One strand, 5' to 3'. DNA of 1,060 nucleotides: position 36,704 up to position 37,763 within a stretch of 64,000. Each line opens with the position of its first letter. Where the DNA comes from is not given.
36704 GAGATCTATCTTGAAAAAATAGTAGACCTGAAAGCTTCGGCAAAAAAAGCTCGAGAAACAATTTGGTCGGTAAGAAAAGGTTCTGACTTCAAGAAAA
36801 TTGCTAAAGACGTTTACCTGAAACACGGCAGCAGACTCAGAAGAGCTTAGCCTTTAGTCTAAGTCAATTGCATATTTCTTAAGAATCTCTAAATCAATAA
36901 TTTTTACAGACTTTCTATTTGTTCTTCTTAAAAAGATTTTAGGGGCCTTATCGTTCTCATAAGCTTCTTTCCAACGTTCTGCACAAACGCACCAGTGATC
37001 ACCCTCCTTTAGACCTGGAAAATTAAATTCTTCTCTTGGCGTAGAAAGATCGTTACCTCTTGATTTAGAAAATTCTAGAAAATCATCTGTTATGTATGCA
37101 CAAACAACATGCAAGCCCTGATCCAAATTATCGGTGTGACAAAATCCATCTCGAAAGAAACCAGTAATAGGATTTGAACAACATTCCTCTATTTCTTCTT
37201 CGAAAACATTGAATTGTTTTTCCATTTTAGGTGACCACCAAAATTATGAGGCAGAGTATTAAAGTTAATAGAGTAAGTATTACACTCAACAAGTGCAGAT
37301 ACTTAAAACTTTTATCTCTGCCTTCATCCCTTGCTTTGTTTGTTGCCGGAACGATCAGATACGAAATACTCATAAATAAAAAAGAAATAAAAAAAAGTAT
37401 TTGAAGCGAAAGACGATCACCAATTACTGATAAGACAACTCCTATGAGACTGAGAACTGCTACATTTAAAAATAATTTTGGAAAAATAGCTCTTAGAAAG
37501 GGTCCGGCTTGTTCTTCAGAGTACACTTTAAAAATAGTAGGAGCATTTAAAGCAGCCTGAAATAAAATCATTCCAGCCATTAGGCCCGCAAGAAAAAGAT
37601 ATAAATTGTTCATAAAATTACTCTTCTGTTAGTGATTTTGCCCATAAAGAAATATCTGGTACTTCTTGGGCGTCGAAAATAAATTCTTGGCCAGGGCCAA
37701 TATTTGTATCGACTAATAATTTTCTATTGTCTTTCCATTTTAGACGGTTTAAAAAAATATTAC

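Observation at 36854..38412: Tight three-gene operon made only of uncharacterised families (Nmad3-like, DUF4149-like, DUF2237) abutting a photolyase/cryptochrome homolog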

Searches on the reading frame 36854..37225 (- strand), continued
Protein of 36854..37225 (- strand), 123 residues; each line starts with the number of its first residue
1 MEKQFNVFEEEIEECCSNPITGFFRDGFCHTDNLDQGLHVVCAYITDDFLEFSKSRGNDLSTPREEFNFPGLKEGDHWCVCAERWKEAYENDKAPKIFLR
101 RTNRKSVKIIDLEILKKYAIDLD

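Call 62: find_encoding_contigs(protein=P0174, flank=6000, max_places=2)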
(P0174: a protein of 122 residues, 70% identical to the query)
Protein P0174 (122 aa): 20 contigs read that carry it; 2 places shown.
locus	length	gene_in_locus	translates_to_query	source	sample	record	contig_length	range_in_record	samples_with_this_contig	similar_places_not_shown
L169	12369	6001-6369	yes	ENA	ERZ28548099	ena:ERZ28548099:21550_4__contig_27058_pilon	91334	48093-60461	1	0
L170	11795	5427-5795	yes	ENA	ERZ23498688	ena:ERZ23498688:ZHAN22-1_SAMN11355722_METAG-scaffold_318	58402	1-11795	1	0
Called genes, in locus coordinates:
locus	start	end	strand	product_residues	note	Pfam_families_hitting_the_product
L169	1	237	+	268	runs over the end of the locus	PF20434:BD-FAE, PF07859:Abhydrolase_3, PF00326:Peptidase_S9 (faint)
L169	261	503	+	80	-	PF13937:DUF4212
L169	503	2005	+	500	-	PF00474:SSF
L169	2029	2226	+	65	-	-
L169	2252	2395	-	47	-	-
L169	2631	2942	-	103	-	-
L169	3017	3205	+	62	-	-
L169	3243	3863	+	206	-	PF04116:FA_hydroxylase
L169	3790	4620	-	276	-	-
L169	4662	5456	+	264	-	PF00378:ECH_1, PF16113:ECH_2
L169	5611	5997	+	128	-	PF13664:DUF4149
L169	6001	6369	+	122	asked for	PF09996:DUF2237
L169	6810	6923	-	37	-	-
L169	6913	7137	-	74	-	PF03441:FAD_binding_7 (weak)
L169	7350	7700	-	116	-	-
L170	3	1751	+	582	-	?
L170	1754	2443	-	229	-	PF00903:Glyoxalase (weak)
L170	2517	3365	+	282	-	PF04116:FA_hydroxylase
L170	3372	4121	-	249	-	-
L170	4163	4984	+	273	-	PF00378:ECH_1, PF16113:ECH_2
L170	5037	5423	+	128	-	PF13664:DUF4149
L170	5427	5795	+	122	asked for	PF09996:DUF2237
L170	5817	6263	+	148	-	PF04828:GFA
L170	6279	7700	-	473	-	PF00875:DNA_photolyase, PF03441:FAD_binding_7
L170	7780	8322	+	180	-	PF01292:Ni_hydr_CYTB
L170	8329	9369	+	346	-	PF07555:NAGidase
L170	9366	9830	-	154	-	PF12895:ANAPC3 (weak), PF13431:TPR_17 (faint), PF23914:TPR_CcmH_CycH (faint), PF13428:TPR_14 (faint), PF14559:TPR_19 (weak), PF00515:TPR_1 (weak), PF07719:TPR_2 (weak), PF13181:TPR_8 (weak), +1 more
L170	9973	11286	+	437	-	-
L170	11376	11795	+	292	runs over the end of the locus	PF05875:Ceramidase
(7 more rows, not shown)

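Call 76: search_protein_families(library=pfam, proteins=[L164:5667-6416:-], max_evalue=0.01)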
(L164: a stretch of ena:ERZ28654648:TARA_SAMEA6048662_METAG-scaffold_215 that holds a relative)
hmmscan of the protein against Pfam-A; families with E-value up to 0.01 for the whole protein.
L164:5667-6416:- (249 aa): 1 family
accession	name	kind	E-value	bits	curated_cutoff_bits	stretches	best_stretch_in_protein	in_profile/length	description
PF13468.12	Glyoxalase_3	-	0.0035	17.8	25.1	0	38-99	35-101/176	Glyoxalase-like domain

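Call 82: search_protein_families(library=phrogs, proteins=[window:36854-37225:-], max_evalue=0.01)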
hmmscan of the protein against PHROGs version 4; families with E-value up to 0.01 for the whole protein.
window:36854-37225:- (123 aa): 0 families

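Call 83: search_protein_families(library=padloc, proteins=[window:36854-37225:-], max_evalue=0.01)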
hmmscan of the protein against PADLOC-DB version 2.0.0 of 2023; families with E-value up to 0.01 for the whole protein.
window:36854-37225:- (123 aa): 0 families

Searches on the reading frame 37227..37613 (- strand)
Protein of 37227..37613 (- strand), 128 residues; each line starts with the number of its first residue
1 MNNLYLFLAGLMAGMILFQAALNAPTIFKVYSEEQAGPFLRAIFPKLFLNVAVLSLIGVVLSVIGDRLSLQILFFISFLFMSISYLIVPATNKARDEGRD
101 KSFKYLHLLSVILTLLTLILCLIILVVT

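Call 3: search_protein_families(library=pfam, proteins=[window:37227-37613:-], max_evalue=0.01)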
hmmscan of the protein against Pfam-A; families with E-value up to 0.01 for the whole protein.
window:37227-37613:- (128 aa): 1 family
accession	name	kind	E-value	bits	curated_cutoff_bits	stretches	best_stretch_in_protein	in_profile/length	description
PF13664.11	DUF4149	-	1.2e-10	42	24.6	1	8-97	2-99/102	Domain of unknown function (DUF4149)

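Call 4: search_protein_families(library=ncbifam, proteins=[window:37227-37613:-], max_evalue=0.01)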
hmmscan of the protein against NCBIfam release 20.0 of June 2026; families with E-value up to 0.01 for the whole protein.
window:37227-37613:- (128 aa): 0 families

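Call 82: search_protein_families(library=phrogs, proteins=[window:37227-37613:-], max_evalue=0.01)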
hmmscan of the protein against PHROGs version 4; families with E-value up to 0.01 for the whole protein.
window:37227-37613:- (128 aa): 0 families

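Call 83: search_protein_families(library=padloc, proteins=[window:37227-37613:-], max_evalue=0.01)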
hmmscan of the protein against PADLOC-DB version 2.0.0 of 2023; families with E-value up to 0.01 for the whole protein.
window:37227-37613:- (128 aa): 0 families
